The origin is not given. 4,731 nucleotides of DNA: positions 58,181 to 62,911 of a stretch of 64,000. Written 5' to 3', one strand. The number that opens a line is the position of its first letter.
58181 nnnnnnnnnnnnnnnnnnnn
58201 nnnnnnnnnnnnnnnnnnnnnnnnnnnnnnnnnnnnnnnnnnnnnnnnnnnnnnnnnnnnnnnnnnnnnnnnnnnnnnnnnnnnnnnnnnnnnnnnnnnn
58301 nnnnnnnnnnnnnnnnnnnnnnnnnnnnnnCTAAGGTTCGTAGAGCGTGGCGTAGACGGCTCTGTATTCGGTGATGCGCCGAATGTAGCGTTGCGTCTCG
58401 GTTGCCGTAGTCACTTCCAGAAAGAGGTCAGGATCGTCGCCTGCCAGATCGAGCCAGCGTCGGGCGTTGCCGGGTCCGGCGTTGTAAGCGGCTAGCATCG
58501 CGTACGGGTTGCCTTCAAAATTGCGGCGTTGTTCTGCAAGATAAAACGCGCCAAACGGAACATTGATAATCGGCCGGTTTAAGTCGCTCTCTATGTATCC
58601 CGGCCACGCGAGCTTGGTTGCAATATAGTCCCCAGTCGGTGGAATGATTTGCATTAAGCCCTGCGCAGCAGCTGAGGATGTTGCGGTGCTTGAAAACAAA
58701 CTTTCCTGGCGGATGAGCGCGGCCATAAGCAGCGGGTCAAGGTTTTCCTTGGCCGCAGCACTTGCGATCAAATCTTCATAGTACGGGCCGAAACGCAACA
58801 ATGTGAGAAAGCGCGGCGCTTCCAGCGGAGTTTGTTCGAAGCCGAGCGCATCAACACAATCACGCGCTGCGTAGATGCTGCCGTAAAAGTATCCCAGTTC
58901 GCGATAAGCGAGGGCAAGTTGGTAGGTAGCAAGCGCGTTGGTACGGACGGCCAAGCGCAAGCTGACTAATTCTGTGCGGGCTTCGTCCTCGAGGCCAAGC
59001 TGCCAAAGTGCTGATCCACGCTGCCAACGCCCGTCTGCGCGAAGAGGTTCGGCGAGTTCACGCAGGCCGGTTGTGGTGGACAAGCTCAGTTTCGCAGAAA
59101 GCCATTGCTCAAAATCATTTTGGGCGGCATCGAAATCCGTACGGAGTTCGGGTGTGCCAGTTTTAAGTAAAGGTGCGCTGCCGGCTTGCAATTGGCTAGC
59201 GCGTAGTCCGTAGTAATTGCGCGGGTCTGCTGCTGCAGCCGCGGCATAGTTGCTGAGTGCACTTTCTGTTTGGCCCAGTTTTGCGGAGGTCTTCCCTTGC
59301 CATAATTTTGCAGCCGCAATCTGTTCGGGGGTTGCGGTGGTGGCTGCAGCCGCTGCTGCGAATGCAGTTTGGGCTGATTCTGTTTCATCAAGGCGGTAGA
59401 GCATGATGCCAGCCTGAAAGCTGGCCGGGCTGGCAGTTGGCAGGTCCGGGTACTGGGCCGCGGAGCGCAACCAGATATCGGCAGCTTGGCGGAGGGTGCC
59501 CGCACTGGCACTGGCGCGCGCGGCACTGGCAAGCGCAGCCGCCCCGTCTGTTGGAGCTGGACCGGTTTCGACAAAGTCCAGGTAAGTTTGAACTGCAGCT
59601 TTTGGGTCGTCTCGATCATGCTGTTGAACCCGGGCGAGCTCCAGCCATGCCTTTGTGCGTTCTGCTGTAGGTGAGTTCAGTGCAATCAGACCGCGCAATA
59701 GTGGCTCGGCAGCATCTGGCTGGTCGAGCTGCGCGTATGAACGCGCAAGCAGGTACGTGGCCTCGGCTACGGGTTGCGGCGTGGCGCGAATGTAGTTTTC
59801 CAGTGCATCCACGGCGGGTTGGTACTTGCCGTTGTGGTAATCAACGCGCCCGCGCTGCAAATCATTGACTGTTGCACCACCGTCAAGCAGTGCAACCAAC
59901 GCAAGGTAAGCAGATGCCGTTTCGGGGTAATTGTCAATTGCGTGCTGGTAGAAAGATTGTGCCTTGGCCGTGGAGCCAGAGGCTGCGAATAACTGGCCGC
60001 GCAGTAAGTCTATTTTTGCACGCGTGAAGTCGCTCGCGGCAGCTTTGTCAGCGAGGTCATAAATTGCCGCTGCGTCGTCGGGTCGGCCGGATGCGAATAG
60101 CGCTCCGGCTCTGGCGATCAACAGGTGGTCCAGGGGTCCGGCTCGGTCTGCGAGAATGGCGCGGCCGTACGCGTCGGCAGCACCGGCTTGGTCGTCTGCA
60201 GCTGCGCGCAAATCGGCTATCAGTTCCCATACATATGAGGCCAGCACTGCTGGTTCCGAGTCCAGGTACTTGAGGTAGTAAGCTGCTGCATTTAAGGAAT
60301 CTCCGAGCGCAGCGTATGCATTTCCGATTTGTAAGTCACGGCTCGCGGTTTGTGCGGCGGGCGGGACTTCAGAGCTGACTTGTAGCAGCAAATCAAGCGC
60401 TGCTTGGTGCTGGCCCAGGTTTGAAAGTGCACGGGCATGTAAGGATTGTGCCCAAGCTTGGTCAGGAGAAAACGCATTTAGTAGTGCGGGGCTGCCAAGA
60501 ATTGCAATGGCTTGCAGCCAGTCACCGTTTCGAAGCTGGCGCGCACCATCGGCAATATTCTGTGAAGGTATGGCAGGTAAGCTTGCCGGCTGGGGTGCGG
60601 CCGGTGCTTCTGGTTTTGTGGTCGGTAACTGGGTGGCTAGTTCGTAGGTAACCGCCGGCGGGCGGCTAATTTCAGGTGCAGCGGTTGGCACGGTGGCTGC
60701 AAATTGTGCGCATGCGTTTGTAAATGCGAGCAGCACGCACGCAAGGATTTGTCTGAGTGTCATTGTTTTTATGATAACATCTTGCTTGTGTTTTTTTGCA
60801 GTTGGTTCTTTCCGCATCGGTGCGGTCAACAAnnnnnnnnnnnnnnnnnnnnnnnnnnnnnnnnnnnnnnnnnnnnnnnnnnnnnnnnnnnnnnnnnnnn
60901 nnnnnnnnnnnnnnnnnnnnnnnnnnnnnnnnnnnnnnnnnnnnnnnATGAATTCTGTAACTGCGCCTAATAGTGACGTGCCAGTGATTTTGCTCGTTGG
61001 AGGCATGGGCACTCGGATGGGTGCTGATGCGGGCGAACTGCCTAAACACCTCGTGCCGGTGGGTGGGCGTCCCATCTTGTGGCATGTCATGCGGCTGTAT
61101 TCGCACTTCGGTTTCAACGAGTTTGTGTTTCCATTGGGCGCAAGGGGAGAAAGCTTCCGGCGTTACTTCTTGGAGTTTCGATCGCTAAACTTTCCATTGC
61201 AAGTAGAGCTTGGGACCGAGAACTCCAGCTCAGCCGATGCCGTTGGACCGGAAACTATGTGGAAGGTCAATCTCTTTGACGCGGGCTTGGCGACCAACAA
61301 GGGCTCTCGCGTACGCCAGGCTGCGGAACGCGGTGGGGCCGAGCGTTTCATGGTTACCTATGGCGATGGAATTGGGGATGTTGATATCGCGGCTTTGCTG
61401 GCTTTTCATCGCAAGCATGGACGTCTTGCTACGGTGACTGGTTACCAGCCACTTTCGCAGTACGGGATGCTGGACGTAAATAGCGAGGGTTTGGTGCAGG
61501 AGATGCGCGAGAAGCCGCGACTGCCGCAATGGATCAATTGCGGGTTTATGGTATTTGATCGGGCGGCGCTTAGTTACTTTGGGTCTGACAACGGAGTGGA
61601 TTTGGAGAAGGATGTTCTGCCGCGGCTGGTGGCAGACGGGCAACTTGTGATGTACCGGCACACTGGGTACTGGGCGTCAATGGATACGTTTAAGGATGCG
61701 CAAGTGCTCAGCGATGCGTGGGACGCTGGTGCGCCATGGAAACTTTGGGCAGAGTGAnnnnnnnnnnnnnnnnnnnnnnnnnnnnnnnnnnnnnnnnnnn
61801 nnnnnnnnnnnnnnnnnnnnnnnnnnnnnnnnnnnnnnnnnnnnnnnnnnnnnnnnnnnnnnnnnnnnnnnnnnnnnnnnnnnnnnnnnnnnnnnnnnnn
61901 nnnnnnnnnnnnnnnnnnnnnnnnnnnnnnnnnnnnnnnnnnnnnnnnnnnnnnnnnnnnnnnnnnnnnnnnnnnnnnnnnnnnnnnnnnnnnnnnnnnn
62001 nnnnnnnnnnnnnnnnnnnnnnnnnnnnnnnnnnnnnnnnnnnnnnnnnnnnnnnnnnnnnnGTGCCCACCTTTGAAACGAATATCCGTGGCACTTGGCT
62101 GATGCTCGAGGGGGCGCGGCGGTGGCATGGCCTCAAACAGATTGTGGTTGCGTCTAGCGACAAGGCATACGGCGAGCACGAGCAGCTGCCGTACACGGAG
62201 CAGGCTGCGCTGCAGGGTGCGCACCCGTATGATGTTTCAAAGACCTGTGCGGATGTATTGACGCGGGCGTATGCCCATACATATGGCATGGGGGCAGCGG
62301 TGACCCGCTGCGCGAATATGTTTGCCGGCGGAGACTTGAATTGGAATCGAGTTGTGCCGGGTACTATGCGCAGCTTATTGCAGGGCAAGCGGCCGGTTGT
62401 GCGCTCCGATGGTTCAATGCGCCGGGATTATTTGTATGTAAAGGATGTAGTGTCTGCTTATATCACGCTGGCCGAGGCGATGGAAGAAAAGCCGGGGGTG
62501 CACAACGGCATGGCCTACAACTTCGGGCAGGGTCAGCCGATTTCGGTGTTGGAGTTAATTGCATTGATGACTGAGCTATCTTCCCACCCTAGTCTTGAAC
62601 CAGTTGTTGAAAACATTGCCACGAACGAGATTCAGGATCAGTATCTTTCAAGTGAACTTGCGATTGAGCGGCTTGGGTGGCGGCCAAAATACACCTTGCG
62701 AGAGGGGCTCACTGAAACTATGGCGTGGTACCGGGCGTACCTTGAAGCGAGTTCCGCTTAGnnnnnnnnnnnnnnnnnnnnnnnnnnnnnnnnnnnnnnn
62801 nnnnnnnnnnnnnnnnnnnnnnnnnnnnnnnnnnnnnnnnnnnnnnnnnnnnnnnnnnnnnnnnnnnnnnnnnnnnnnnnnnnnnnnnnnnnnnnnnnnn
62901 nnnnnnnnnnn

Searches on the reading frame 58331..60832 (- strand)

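Call 22: search_protein_families(library=ncbifam, proteins=[window:58331-60832:-], max_evalue=0.00001)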
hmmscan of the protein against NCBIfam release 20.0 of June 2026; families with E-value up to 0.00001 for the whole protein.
window:58331-60832:- (833 aa): 8 families
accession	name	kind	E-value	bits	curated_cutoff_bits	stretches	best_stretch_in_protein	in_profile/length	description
NF047373.1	BB0259_flg_lyt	exception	1.1e-45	156.7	234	1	174-832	65-693/705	flagellar assembly lytic transglycosylase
NF008631.0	PRK11619.1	equivalog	1.5e-19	69.8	536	1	680-830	474-627/644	murein transglycosylase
TIGR02795.1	tol_pal_ybgF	equivalog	6e-16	59.1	90.1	0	331-421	12-103/119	tol-pal system protein YbgF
NF047507.1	TPR_BatC_Lepto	exception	8.5e-09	35.2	175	0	166-197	99-130/214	TPR repeat-containing protein BatC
NF052312.1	T9SS_PorW_SprE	equivalog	3.9e-07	29.1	250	0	329-413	112-272/716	type IX secretion system periplasmic lipoprotein PorW/SprE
NF008670.0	PRK11671.1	equivalog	1.8e-06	27.4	375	1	685-792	192-308/359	membrane-bound lytic murein transglycosylase MltC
NF008050.0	PRK10783.1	equivalog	4e-06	25.4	508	0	679-818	99-235/457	murein transglycosylase D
NF040959.1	MamA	equivalog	4.5e-06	26.3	200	0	327-386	43-101/204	magnetosome protein MamA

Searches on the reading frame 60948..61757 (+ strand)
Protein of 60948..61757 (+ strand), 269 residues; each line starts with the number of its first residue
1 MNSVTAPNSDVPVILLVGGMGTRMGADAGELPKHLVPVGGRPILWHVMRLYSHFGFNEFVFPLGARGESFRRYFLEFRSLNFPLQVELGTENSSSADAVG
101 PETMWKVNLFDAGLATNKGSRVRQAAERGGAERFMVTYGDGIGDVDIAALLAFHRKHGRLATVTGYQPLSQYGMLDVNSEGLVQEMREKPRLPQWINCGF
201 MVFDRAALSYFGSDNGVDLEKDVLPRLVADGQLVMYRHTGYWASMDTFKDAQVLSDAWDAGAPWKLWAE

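Call 35: search_protein_families(library=pfam, proteins=[window:60948-61757:+], max_evalue=0.00001)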
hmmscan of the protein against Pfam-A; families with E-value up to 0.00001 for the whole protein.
window:60948-61757:+ (269 aa): 2 families
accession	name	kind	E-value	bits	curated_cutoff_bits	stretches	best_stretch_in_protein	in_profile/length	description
PF00483.29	NTP_transferase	-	2.4e-15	57.2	21.2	1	14-243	3-227/245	Nucleotidyl transferase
PF12804.13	NTP_transf_3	-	8.9e-08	32.9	27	1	13-65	1-48/160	MobA-like NTP transferase domain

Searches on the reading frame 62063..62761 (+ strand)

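Call 35: search_protein_families(library=pfam, proteins=[window:62063-62761:+], max_evalue=0.00001)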
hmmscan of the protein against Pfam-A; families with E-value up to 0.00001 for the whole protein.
window:62063-62761:+ (232 aa): 2 families
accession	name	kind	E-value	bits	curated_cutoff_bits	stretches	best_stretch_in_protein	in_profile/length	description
PF16363.11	GDP_Man_Dehyd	-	1e-28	101.2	27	1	3-219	98-332/332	GDP-mannose 4,6 dehydratase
PF01370.27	Epimerase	-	5.4e-28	98.5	20.9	1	3-144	87-232/240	NAD dependent epimerase/dehydratase family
